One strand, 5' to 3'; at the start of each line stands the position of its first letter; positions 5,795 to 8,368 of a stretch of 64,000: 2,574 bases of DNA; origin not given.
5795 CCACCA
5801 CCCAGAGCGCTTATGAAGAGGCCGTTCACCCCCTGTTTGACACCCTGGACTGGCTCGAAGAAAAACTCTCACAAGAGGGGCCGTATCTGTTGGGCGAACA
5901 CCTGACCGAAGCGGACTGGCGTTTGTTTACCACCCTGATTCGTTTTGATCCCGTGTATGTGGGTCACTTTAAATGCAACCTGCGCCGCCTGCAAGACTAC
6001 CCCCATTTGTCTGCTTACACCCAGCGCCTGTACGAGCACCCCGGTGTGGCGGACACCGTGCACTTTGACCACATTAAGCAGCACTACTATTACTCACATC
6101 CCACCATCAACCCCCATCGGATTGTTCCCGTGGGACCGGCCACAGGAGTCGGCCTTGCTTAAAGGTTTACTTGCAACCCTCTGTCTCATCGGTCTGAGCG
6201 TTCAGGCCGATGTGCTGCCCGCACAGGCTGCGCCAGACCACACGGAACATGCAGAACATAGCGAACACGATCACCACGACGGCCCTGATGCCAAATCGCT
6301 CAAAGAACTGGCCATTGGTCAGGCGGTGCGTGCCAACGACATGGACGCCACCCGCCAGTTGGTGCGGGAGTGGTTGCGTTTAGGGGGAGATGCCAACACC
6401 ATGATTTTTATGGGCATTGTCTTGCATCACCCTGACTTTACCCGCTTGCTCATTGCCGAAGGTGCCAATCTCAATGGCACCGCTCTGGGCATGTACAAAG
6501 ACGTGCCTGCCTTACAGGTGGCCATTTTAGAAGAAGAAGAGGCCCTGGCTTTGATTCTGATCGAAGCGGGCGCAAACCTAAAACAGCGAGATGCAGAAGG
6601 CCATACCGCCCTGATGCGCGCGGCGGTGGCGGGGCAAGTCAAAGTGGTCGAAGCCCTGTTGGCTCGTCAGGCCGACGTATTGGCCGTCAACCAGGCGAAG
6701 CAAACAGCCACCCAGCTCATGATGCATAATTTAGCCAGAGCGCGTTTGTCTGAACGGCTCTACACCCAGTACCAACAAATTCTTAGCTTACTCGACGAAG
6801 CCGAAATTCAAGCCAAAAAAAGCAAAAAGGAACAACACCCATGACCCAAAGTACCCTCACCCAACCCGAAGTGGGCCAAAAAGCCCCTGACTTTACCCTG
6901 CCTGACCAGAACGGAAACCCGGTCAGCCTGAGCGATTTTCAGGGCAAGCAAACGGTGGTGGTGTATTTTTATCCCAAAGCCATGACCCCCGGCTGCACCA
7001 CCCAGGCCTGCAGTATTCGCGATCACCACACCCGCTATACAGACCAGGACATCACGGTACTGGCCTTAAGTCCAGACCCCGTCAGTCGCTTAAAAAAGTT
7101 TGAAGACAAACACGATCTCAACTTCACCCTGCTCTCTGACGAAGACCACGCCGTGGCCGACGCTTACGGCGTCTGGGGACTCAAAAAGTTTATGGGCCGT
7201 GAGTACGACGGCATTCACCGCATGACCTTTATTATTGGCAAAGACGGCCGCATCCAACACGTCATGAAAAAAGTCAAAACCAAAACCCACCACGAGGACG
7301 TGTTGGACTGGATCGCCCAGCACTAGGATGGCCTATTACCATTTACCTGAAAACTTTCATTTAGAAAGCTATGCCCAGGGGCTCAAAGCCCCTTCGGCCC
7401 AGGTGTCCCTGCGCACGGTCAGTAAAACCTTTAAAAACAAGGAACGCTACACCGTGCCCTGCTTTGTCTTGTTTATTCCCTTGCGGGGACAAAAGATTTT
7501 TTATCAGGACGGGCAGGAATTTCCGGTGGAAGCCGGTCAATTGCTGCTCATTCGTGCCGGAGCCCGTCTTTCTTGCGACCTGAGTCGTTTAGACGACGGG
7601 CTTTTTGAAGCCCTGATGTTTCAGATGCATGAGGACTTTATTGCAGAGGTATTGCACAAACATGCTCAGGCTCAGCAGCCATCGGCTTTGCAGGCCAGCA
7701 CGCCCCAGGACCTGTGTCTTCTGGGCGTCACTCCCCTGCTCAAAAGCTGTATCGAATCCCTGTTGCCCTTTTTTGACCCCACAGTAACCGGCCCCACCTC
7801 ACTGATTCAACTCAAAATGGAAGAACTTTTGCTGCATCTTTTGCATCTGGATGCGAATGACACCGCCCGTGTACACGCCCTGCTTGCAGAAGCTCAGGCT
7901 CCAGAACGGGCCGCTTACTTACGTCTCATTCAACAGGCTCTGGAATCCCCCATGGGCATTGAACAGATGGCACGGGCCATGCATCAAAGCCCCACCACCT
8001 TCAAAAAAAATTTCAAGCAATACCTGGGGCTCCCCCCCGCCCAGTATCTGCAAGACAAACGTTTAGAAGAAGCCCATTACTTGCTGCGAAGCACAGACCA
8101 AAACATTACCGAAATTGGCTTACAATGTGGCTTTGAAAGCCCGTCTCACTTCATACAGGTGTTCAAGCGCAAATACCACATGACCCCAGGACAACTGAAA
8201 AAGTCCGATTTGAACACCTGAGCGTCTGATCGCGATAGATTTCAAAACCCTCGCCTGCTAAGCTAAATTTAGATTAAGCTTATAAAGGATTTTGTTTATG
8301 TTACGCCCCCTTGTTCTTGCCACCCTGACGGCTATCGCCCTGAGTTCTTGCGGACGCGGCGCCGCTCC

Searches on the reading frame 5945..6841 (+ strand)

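Call 11: search_protein_families(library=pfam, proteins=[window:5945-6841:+])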
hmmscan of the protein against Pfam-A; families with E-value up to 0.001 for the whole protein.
window:5945-6841:+ (299 aa): 3 families
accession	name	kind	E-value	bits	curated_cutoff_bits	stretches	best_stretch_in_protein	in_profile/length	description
PF12796.13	Ank_2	-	1.9e-11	44.8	27.3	1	163-246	10-87/90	Ankyrin repeats (3 copies)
PF00023.36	Ank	-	1.5e-08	34.9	21.1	1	219-249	2-32/33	Ankyrin repeat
PF13606.12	Ank_3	-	6.2e-05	23.5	22.3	0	219-246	2-29/30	Ankyrin repeat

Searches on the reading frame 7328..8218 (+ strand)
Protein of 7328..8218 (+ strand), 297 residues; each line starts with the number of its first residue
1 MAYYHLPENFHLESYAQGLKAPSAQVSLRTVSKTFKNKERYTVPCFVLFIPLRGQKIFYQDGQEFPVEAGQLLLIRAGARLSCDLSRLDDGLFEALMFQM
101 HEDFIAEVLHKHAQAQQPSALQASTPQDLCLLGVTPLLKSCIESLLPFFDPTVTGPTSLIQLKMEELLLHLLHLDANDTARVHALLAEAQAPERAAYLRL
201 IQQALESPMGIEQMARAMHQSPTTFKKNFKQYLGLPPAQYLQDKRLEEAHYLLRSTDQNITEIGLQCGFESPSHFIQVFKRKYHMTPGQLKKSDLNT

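Call 11: search_protein_families(library=pfam, proteins=[window:7328-8218:+])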
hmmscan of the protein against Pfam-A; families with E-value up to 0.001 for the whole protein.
window:7328-8218:+ (297 aa): 3 families
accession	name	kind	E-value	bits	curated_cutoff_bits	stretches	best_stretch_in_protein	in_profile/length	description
PF12833.13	HTH_18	-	1.3e-25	89.9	33.6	1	214-292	1-79/80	Helix-turn-helix domain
PF22200.2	ExsA_N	-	2.6e-24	86.6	27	1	48-177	3-130/136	ExsA N-terminal regulatory domain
PF00165.29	HTH_AraC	-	4.1e-17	62.3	26.6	1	253-289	1-39/42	Bacterial regulatory helix-turn-helix proteins, AraC family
